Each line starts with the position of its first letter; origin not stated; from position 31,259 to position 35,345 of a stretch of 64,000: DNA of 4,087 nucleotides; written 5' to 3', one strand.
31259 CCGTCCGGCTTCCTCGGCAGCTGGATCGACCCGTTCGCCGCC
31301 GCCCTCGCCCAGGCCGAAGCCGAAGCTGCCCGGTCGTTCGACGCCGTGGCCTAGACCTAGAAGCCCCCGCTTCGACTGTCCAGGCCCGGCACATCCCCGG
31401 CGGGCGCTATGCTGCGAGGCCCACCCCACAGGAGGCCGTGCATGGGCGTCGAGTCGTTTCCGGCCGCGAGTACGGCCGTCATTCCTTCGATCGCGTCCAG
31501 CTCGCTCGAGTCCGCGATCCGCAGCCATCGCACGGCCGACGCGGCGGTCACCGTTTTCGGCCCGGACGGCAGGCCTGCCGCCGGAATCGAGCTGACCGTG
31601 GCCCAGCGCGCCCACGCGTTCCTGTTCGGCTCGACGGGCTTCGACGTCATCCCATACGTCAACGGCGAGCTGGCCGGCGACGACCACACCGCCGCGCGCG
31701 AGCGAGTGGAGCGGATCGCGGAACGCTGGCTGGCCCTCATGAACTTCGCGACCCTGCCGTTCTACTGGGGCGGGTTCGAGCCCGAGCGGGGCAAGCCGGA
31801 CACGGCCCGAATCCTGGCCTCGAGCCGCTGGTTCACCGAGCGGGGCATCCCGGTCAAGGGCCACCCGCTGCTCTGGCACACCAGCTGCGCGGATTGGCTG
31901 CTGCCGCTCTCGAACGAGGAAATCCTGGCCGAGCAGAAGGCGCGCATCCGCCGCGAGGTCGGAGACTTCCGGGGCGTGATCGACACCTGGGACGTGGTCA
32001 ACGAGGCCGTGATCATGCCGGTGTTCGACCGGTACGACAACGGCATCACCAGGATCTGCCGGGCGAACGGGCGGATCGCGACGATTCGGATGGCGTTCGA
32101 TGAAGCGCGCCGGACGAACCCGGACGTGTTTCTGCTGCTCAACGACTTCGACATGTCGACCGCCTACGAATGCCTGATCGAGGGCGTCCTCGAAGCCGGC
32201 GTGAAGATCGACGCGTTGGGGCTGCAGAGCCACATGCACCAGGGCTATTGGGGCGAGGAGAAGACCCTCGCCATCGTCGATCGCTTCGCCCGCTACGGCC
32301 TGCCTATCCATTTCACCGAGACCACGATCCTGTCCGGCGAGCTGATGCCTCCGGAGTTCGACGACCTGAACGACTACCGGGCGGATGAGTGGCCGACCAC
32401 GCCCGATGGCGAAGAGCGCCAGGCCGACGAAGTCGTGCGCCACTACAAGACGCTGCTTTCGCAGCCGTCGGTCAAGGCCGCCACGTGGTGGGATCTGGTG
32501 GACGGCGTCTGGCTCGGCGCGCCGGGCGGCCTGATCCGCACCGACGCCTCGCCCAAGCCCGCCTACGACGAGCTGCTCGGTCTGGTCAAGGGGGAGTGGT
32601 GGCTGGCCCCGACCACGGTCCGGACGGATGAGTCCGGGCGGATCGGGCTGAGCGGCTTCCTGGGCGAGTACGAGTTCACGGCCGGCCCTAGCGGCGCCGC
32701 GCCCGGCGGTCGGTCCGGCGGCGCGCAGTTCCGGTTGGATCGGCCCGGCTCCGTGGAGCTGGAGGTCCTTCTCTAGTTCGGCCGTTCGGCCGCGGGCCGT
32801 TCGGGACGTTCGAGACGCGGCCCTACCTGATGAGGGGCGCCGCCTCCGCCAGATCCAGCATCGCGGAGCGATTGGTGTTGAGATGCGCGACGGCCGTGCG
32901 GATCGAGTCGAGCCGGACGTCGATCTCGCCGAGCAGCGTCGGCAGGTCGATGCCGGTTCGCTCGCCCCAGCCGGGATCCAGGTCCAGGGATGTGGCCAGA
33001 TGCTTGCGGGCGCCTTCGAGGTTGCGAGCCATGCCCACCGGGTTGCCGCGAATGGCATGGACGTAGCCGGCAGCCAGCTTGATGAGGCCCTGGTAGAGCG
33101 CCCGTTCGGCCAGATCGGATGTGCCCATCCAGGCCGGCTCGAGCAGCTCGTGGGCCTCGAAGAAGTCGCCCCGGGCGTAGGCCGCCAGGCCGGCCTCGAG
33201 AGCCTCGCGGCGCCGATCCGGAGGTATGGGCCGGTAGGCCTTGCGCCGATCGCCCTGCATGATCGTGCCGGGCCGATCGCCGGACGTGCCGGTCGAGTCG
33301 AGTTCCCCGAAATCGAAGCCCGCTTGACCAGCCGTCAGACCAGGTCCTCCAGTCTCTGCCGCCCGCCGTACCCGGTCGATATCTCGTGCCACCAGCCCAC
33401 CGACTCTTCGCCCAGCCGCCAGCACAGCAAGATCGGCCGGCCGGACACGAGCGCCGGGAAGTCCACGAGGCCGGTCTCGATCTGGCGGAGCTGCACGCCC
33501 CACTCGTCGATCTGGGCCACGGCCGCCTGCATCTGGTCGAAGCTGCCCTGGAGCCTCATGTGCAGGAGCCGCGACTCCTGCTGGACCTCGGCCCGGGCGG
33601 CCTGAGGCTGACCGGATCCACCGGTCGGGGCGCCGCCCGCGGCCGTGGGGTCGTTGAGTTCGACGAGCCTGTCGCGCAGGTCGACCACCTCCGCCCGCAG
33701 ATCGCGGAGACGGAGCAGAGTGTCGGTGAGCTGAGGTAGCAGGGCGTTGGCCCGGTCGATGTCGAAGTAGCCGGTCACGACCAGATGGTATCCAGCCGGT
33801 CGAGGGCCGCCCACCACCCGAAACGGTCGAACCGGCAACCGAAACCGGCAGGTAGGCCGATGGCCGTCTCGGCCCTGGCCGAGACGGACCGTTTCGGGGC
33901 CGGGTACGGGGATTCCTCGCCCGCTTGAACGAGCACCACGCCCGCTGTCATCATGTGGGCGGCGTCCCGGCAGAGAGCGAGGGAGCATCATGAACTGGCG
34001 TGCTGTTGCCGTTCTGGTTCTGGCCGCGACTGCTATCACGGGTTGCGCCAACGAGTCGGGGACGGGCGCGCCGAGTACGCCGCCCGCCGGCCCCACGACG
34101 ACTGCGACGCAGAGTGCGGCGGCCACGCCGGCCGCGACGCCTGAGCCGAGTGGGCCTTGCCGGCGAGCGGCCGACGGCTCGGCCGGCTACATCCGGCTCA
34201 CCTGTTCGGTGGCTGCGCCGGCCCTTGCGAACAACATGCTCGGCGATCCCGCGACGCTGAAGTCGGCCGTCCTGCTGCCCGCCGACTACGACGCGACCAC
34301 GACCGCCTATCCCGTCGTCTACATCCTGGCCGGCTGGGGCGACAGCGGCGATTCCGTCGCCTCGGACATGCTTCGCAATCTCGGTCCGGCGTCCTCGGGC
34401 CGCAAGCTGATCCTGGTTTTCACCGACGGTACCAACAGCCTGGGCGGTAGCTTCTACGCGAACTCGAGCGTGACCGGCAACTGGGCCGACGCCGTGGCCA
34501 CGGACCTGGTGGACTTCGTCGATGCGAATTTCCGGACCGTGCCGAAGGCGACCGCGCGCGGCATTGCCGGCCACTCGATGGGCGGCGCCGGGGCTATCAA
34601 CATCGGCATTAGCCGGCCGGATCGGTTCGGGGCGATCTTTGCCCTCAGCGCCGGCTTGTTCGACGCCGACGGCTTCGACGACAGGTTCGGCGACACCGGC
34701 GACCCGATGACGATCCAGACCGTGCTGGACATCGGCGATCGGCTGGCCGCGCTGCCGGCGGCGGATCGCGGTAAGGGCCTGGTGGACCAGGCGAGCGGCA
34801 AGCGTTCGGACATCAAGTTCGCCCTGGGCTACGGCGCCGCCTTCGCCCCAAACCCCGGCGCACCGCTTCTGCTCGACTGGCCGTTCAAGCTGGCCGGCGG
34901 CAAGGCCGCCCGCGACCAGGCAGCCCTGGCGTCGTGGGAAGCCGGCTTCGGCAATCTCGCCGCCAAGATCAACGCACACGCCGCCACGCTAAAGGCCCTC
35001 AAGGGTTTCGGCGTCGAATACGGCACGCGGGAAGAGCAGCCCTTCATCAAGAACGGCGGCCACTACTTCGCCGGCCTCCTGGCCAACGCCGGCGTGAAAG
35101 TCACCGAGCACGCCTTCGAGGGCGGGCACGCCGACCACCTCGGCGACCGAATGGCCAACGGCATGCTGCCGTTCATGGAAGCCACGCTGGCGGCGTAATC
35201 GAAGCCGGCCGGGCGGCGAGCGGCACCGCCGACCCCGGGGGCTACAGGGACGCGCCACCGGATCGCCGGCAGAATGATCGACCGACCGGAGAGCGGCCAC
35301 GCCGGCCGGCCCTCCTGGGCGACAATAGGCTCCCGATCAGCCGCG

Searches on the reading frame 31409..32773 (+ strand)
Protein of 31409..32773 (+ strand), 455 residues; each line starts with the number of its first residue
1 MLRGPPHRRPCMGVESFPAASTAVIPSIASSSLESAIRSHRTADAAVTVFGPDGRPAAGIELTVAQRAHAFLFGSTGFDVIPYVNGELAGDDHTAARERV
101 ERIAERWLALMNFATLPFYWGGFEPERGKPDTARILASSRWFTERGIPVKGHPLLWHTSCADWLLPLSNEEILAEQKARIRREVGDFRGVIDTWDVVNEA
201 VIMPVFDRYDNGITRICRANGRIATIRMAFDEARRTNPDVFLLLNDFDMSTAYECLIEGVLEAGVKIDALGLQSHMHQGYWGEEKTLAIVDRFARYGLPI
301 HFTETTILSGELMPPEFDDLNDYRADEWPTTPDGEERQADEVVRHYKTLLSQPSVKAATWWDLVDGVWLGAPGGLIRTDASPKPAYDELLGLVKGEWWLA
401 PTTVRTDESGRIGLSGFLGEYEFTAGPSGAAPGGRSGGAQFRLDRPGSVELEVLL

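Call 24: search_protein_families(library=pfam, proteins=[window:31409-32773:+], max_evalue=0.001)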
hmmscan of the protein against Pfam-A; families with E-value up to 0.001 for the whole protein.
window:31409-32773:+ (455 aa): 1 family
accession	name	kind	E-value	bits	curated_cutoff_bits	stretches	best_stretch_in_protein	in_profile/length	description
PF00331.26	Glyco_hydro_10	-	1e-28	101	22.1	1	124-388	51-307/311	Glycosyl hydrolase family 10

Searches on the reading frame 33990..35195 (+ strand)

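Call 24: search_protein_families(library=pfam, proteins=[window:33990-35195:+], max_evalue=0.001)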
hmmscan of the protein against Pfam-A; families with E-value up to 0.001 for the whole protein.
window:33990-35195:+ (402 aa): 2 families
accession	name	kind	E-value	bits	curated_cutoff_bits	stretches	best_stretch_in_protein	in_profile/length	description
PF00756.26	Esterase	-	1.4e-16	61.4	22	1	91-221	9-148/251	Putative esterase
PF12146.15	Hydrolase_4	-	0.0004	20.2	27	1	167-224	56-111/239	Serine aminopeptidase, S33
